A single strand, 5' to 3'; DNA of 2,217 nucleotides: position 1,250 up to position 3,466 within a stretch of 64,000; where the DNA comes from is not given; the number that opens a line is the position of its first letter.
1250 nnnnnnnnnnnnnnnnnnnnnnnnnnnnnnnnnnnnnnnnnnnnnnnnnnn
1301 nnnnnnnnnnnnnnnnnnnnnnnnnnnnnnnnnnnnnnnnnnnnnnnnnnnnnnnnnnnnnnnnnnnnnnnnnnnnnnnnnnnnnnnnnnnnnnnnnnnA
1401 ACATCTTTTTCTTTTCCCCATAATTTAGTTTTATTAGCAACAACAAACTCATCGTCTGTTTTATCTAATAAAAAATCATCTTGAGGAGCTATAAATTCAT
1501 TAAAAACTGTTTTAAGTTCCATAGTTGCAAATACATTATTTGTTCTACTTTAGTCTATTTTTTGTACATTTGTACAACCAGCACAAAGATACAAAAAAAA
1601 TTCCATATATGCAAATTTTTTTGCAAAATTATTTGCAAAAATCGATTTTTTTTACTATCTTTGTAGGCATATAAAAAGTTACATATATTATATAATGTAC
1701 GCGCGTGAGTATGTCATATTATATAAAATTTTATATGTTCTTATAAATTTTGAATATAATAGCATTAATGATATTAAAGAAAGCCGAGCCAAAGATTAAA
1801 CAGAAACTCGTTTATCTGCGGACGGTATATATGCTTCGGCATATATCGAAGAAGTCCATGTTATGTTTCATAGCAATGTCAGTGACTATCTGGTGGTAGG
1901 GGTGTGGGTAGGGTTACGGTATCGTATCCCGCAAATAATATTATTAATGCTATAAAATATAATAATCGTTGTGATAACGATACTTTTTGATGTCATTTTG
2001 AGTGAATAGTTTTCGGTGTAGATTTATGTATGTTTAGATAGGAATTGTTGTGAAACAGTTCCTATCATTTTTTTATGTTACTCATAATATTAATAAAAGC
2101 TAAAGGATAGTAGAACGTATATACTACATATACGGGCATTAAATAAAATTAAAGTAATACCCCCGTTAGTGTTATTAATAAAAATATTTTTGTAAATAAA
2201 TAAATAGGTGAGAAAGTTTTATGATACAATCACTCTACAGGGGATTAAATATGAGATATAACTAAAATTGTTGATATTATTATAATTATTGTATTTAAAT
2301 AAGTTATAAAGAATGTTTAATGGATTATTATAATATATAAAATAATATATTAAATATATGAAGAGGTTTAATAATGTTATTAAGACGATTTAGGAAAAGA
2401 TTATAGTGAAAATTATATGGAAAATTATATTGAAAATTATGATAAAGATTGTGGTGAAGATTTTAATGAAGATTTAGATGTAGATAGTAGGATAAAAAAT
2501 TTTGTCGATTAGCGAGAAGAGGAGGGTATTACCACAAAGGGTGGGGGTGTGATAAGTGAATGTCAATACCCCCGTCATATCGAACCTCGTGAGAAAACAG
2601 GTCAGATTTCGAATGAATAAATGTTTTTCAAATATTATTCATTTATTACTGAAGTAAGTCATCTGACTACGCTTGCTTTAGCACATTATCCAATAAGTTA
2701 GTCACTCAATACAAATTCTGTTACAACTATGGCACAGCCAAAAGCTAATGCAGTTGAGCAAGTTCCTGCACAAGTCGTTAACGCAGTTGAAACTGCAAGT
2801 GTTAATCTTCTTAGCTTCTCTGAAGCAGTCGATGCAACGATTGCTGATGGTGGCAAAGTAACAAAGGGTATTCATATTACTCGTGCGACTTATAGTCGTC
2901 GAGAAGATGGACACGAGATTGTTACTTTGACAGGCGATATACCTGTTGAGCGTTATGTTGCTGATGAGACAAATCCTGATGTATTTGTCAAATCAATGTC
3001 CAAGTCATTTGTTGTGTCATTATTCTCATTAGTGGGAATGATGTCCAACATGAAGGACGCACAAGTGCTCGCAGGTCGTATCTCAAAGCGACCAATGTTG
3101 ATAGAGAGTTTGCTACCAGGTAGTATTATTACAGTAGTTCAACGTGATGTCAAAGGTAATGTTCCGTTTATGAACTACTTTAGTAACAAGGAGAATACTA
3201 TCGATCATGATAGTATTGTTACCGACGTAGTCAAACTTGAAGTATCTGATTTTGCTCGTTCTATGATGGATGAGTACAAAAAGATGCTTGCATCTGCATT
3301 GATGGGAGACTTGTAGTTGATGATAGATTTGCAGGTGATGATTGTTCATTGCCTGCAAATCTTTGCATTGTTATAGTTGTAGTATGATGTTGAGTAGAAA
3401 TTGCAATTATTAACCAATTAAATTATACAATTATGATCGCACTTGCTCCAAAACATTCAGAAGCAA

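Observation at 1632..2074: Promoter- and terminator-bounded structured non-coding RNA candidate (~400 nt)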

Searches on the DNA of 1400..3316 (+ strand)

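Call 4: search_rna_families(source=window, start=1400, end=2900, threshold=evalue, max_evalue=10, show_alignments=3)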
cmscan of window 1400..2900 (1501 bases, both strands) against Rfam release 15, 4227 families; matches with E-value up to 10: 8.
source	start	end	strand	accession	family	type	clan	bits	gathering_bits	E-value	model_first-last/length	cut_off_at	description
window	1730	1788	+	RF02971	emrB-Lactobacillus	Gene; sRNA;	-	21.9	60.8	1.8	1-66/66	no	emrB-Lactobacillus RNA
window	1417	1487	-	RF00316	snoR43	Gene; snRNA; snoRNA; CD-box;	-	17.8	50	7.4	1-73/73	no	Small nucleolar RNA R43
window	2221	2253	+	RF02358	hsp17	Cis-reg; thermoregulator;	-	17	45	7.7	1-49/49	no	Hsp17 thermometer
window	1428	1509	+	RF01414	Dicty_Class_I_RNA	Gene;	-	16.3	41.5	9.8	1-56/56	no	Class I RNA from Dictyostelium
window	1578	1667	-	RF04241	mir-5014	Gene; miRNA;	-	16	101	6.5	1-123/123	no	mir-5014 microRNA precursor family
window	1767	1842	+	RF01087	PK-repZ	Cis-reg;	-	15.8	44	1.5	1-150/150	no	Pseudoknot of the regulatory region of the repZ gene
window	2691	2727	-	RF02750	ES003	Gene; sRNA;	-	15.2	37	6.6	1-53/53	no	ES003 sRNA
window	2575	2654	+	RF01185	snR75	Gene; snRNA; snoRNA; CD-box;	CL00045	15.1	40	3.1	1-88/88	no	Small nucleolar RNA snR75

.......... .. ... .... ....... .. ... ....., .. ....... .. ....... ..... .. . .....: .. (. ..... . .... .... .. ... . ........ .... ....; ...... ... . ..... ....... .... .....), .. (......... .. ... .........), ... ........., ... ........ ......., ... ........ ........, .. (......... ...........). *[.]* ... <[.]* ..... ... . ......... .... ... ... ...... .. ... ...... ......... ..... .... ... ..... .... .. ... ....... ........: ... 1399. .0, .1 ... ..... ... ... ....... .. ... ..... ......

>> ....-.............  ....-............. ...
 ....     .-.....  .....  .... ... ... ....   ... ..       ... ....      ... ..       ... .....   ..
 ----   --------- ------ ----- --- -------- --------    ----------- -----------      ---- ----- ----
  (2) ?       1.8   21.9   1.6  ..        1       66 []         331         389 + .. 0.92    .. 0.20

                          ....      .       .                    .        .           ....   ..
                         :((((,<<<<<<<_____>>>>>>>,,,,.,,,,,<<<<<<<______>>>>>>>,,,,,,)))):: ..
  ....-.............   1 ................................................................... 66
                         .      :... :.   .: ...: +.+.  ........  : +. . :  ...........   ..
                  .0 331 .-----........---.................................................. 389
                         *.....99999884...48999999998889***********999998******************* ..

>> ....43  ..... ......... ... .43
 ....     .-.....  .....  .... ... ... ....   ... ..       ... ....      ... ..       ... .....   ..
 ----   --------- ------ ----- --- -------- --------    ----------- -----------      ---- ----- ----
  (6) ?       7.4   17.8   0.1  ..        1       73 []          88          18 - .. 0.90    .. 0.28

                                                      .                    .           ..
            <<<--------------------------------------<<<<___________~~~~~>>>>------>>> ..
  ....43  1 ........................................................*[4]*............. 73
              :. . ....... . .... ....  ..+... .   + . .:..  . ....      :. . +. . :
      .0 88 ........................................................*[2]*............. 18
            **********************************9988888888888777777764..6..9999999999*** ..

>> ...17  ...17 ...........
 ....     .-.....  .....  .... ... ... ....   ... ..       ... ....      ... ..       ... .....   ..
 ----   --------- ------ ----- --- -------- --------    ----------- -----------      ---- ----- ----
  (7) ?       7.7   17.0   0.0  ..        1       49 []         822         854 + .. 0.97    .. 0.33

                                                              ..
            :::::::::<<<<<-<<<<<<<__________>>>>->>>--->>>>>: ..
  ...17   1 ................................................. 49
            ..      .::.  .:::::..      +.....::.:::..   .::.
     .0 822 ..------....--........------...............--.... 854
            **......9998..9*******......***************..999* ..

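Call 7: search_dna_similar(query=window:1500-2750:+, collection=phages, mode=distant, max_rows=40)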
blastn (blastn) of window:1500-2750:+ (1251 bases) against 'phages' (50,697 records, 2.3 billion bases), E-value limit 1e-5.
No match.

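Call 103: search_rna_families(sources=[L019, L023, L102, L096, L101, L104], threshold=evalue, max_evalue=1)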
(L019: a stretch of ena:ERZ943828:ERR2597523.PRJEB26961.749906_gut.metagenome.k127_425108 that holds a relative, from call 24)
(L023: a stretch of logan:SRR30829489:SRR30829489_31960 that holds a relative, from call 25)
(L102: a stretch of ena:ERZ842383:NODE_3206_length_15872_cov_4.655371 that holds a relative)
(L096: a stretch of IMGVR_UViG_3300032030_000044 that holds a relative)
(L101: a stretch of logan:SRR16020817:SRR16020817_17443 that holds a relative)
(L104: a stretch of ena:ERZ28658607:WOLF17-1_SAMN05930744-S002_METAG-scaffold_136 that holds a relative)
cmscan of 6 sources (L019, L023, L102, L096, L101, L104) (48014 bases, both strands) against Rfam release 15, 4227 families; matches with E-value up to 1: 3.
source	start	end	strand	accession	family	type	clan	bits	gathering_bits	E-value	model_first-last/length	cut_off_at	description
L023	6799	6859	+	RF03160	twister-P1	Gene; ribozyme;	CL00120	57.5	67.2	2e-10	1-68/68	no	type-P1 twister ribozyme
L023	5699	5752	+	RF03160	twister-P1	Gene; ribozyme;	CL00120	44.4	67.2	1.2e-06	1-68/68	no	type-P1 twister ribozyme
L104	3139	3185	+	RF00032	Histone3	Cis-reg;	-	19.8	34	0.72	1-46/46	no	Histone 3' UTR stem-loop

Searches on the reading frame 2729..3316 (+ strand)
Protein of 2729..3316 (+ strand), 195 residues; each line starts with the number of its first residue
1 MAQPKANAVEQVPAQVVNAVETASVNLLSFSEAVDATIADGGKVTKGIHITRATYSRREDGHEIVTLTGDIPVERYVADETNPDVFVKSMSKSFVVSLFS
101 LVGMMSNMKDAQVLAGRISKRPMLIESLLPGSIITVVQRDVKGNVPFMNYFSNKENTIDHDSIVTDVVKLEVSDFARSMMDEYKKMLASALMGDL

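Call 13: find_related_loci(query=window:2729-3313:+, collection=viral_contigs, flank=6000)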
Query window:2729-3313:+ (195 aa) in viral_contigs; peptide patterns used: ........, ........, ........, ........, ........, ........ (x = any residue, [..] = any of these).
4 stretches matched a pattern, but none encodes a relative of the query by tblastn (E <= 1e-3).

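Call 15: find_encoding_contigs(protein=window:2729-3316:+, flank=5000, max_places=10)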
Protein window:2729-3316:+ (195 aa): 18 contigs read that carry it; 8 places shown.
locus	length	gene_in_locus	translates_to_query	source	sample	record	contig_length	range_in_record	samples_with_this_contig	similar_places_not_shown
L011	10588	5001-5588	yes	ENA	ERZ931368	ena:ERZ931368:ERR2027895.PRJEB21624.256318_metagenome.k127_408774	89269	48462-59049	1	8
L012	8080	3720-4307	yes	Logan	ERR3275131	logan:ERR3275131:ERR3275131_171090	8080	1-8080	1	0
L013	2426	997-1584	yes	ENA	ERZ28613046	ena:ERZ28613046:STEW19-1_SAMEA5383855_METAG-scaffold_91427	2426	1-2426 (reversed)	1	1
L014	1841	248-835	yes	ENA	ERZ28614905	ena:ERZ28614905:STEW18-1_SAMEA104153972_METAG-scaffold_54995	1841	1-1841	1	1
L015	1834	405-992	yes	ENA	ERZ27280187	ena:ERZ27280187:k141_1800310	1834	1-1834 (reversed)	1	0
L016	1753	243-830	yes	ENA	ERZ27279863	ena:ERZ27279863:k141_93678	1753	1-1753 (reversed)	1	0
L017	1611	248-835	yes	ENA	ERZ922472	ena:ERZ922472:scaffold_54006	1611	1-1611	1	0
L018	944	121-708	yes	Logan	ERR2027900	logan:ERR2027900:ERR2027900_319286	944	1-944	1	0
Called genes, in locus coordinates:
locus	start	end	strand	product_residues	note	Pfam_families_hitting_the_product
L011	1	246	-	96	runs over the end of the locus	-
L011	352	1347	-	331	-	-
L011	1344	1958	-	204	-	-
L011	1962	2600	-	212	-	-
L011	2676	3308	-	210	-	-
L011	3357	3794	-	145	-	-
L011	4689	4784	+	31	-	-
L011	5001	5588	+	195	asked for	-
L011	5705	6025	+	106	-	-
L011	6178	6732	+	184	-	-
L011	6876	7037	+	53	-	-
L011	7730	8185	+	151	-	-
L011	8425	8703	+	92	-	-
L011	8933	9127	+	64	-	-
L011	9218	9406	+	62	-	-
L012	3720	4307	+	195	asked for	-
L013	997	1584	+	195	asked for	-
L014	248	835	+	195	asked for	-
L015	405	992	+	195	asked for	-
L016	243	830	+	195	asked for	-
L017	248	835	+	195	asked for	-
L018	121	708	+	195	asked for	-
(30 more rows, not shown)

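Call 20: search_protein_families(library=phrogs, proteins=[window:2729-3316:+], max_evalue=0.01)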
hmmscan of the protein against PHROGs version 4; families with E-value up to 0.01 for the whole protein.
window:2729-3316:+ (195 aa): 0 families

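Call 21: search_protein_families(library=pfam, proteins=[window:2729-3316:+], max_evalue=0.1)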
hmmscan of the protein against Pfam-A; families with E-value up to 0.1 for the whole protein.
window:2729-3316:+ (195 aa): 1 family
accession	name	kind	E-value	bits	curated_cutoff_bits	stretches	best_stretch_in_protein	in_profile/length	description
PF09748.14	Med10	-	0.023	15.1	23.3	0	71-115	56-103/119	Transcription factor subunit Med10 of Mediator complex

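Call 23: find_homologous_proteins(query=window:2729-3316:+, max_evalue=0.001)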
Query window:2729-3316:+ (195 aa): 10 proteins with E <= 0.001 among 128 candidates.
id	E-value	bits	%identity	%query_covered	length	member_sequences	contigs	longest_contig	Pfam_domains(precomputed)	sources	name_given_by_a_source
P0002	2.2e-108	378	91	100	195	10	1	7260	-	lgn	-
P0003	6.7e-69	249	71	87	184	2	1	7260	-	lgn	-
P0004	1.5e-68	248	70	87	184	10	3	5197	-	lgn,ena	-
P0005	6.6e-68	246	63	90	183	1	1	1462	-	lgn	-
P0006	7.4e-66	239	64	90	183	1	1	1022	-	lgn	-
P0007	9.5e-65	236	61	91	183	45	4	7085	-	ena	-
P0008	1.1e-64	235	61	90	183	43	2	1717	-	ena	-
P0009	1.4e-64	235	61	91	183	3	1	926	-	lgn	-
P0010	1.5e-62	228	60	91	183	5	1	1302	-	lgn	-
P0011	2.2e-62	228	59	91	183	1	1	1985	-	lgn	-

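Call 24: find_encoding_contigs(protein=P0007, flank=8000, max_places=10)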
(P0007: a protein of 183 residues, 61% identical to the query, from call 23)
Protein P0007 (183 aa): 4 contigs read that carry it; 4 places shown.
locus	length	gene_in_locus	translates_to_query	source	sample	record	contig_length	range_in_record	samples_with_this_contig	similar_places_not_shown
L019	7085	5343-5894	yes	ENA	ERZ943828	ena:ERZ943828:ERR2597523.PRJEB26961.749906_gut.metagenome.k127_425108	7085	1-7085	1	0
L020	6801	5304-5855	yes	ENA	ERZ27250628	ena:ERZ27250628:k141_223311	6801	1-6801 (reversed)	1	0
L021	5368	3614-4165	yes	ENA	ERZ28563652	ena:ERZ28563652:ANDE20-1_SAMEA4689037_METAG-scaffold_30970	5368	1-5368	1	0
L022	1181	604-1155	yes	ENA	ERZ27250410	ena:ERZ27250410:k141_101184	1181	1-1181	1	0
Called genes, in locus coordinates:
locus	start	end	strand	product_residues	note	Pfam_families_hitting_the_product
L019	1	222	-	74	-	?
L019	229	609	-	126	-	-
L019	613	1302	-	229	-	-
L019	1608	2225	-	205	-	-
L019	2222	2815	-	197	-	-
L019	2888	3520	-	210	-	-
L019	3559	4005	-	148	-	-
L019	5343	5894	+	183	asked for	-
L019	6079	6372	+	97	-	-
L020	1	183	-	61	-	?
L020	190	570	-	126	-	-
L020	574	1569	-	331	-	-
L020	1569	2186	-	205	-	-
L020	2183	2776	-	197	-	-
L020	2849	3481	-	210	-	-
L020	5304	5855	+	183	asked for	-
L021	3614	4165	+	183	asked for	-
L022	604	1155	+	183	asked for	-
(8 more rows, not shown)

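Call 25: find_encoding_contigs(protein=P0002, flank=8000, max_places=10)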
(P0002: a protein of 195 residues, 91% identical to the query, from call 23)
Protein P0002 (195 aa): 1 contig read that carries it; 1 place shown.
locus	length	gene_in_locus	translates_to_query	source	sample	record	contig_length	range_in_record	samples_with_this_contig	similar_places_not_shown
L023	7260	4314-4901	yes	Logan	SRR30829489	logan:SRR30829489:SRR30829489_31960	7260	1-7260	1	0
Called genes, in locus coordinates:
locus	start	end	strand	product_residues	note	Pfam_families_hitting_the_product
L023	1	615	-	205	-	?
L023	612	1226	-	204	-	-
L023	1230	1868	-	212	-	-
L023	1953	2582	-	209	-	-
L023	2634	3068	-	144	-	-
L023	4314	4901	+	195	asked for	-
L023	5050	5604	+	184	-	-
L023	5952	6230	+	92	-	-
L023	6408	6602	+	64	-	-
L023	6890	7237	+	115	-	-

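Call 93: predict_structure(alignment_id=A4)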
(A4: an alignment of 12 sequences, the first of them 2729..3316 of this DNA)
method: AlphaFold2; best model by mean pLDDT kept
length: 195 residues; sequences in the alignment: 12
mean_pLDDT: 80.8   pTM: 0.71
mean pLDDT of the five models: 80.8, 80.8, 80.4, 79.9, 79.3
residues with pLDDT >= 90: 68; 70-90: 97; 50-70: 4; < 50: 26
segments of 3 or more residues with pLDDT < 50: 1-25
pLDDT, mean of each block of 10 residues (from residue 1): 34 32 57 90 95 91 92 89 86 90 84 85 89 94 89 85 91 87 84 66
secondary structure, 60 per line:
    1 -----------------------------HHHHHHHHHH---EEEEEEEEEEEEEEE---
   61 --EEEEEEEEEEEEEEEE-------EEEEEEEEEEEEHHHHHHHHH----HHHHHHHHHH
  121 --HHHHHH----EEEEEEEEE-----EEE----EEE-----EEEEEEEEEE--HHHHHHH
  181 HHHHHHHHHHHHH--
elements in order: H30-39 E43-57 E63-78 E86-97 H98-106 H111-120 H123-128 E133-141 E147-149 E154-156 E162-171 H174-193

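Call 96: fold_search(model_id=the predicted structure, library=pdb)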
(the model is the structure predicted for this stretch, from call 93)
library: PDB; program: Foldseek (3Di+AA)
matches with E <= 10: 664; with E <= 0.001: 0
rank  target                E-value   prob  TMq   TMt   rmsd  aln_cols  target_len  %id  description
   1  3pgz_B                1.1e-02  0.93  0.24  0.37  11.4       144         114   11  Crystal structure of a single strand binding protein (SSB) from bartonella henselae (released 2010-12-22)
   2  3pgz_A                1.4e-02  0.90  0.24  0.38  10.5       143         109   10  Crystal structure of a single strand binding protein (SSB) from bartonella henselae (released 2010-12-22)
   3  2vw9_A                1.5e-02  0.92  0.26  0.41  10.8       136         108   11  Single stranded DNA binding protein complex from Helicobacter pylori (released 2009-06-02)
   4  1x3e_B                1.5e-02  0.75  0.23  0.34  11.6       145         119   11  Crystal structure of the single-stranded DNA-binding protein from Mycobacterium smegmatis (released 2005-08-15)
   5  3tqy_B                1.6e-02  0.94  0.26  0.40  10.8       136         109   10  Structure of a single-stranded DNA-binding protein (ssb), from Coxiella burnetii (released 2011-09-21)
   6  7f5y_B                1.6e-02  0.84  0.25  0.36  11.3       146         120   12  Crystal structure of the single-stranded dna-binding protein from Mycobacterium tuberculosis- Form III (released 2022-05-11)
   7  7f5z_A                1.7e-02  0.60  0.22  0.32  11.7       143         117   10  Crystal structure of the single-stranded dna-binding protein from Mycobacterium tuberculosis- Form III (released 2022-05-11)
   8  3tqy_A                2.3e-02  0.82  0.24  0.36  11.3       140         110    8  Structure of a single-stranded DNA-binding protein (ssb), from Coxiella burnetii (released 2011-09-21)
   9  3ulp_A                2.3e-02  0.82  0.23  0.36  12.1       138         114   12  Plasmodium falciparum SSB complex with ssDNA (released 2012-05-09)
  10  3vdy_B                2.7e-02  0.92  0.26  0.46   9.1       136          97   13  B. subtilis SsbB/ssDNA (released 2012-03-14)
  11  3ulp_B                2.8e-02  0.82  0.24  0.37  10.7       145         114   13  Plasmodium falciparum SSB complex with ssDNA (released 2012-05-09)
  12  7f5z_B                2.8e-02  0.66  0.24  0.35  11.2       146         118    9  Crystal structure of the single-stranded dna-binding protein from Mycobacterium tuberculosis- Form III (released 2022-05-11)
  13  3ulp_C                3.2e-02  0.80  0.24  0.36  11.6       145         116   11  Plasmodium falciparum SSB complex with ssDNA (released 2012-05-09)
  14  3a5u_A                3.2e-02  0.47  0.23  0.32  10.7       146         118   11  Promiscuity and specificity in DNA binding to SSB: Insights from the structure of the Mycobacterium smegmatis SSB-ssDN (released 2010-08-18)
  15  3ulp_D                3.3e-02  0.75  0.24  0.37  11.1       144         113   12  Plasmodium falciparum SSB complex with ssDNA (released 2012-05-09)
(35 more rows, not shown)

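Call 97: fold_search(model_id=the predicted structure, library=viral)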
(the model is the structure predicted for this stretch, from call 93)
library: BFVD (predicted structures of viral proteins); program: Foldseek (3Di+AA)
matches with E <= 10: 902; with E <= 0.001: 7
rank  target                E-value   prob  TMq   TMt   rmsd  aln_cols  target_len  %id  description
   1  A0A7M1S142            2.5e-14  1.00  0.69  0.81   3.7       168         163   27  Uncharacterized protein [uncultured phage cr271_1]
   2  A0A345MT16            1.4e-11  1.00  0.66  0.59  15.6       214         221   14  Uncharacterized protein [crAssphage sp. isolate ctbg_1]
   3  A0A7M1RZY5            6.3e-11  1.00  0.66  0.57   8.3       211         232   18  Single stranded DNA-binding protein [uncultured phage cr110_1]
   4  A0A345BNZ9            1.0e-07  1.00  0.55  0.75   3.6       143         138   16  Uncharacterized protein [crAssphage sp. isolate ctcc615]
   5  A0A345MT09            3.1e-07  1.00  0.46  0.41  23.6       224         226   12  Uncharacterized protein [crAssphage sp. isolate ctbg_1]
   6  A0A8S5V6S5            7.9e-06  1.00  0.43  0.49   5.4       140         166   16  Uncharacterized protein [CrAss-like virus sp. ctXt06]
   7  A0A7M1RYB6            2.6e-05  1.00  0.50  0.51   5.0       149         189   13  Uncharacterized protein [uncultured phage cr8_1]
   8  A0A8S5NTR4            2.1e-03  0.98  0.29  0.29  13.2       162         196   12  Uncharacterized protein [Siphoviridae sp. ctQ091]
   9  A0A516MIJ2            3.0e-03  0.99  0.27  0.33  10.4       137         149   12  (no name in the UniProt tables at hand)
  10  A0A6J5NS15            3.5e-03  0.96  0.27  0.34  20.5       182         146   10  Ssb Single-stranded DNA-binding protein [uncultured Caudovirales phage]
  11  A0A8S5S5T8            4.9e-03  0.93  0.26  0.33  12.7       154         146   15  Uncharacterized protein [Podoviridae sp. ctsUe5]
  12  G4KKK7                5.2e-03  0.95  0.23  0.37  11.0       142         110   12  (no name in the UniProt tables at hand)
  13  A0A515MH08            5.2e-03  0.90  0.24  0.35  11.8       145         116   11  SsDNA binding protein [Gordonia phage Trax]
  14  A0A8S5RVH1            6.5e-03  0.96  0.29  0.09   9.6       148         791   11  DNA-directed DNA polymerase [Siphoviridae sp. ctHip2]
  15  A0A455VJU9            1.0e-02  0.97  0.32  0.26  11.6       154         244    9  Uncharacterized protein [Lactococcus phage phiQ1]
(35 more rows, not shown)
